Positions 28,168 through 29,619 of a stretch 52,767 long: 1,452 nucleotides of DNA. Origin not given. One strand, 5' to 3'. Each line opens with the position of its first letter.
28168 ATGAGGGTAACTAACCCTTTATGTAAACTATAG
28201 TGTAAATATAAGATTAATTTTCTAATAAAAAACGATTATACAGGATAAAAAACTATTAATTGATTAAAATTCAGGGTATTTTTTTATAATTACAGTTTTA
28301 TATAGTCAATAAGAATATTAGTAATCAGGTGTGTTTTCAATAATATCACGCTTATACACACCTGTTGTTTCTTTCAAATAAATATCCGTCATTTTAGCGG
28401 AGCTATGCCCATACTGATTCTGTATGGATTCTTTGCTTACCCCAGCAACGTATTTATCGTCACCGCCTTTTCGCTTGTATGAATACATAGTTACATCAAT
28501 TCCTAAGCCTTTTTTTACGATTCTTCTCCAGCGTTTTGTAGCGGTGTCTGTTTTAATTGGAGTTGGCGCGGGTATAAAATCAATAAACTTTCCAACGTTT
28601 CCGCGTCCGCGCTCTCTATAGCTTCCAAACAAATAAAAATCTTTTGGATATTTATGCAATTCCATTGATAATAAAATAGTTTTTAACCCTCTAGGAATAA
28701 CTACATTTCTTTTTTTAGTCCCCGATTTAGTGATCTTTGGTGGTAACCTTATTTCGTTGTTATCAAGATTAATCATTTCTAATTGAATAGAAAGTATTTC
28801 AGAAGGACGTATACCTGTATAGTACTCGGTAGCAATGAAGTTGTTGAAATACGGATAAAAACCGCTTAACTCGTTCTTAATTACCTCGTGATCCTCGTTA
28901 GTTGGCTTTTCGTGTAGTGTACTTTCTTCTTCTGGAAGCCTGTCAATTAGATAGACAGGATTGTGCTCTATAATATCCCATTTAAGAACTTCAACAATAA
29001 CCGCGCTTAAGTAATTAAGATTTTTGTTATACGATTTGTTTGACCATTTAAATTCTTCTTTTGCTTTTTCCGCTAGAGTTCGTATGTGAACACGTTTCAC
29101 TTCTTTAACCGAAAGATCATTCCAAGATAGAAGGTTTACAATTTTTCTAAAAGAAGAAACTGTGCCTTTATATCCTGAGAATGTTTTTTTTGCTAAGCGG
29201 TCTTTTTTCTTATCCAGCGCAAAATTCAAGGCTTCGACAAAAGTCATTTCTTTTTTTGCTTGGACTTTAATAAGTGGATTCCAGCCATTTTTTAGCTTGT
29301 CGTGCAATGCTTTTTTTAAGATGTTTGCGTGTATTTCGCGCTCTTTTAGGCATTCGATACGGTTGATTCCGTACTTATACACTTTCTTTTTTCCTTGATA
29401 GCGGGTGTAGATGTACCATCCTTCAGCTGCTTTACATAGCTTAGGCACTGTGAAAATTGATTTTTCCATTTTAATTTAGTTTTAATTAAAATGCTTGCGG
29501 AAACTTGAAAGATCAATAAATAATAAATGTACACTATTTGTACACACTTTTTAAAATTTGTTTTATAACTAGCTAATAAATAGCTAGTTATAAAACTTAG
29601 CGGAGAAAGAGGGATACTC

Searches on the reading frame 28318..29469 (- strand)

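Call 10: search_protein_families(library=phrogs, proteins=[window:28318-29469:-], max_evalue=0.001)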
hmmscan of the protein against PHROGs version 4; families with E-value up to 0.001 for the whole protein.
window:28318-29469:- (383 aa): 3 families
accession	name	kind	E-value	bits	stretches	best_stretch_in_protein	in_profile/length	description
phrog_1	-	integration and excision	1.8e-34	121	1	14-368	120-436/611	integrase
phrog_216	-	integration and excision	2.4e-19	70.6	1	163-366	31-223/301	integrase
phrog_23271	-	unknown function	0.00013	22.8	0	319-383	2-61/67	-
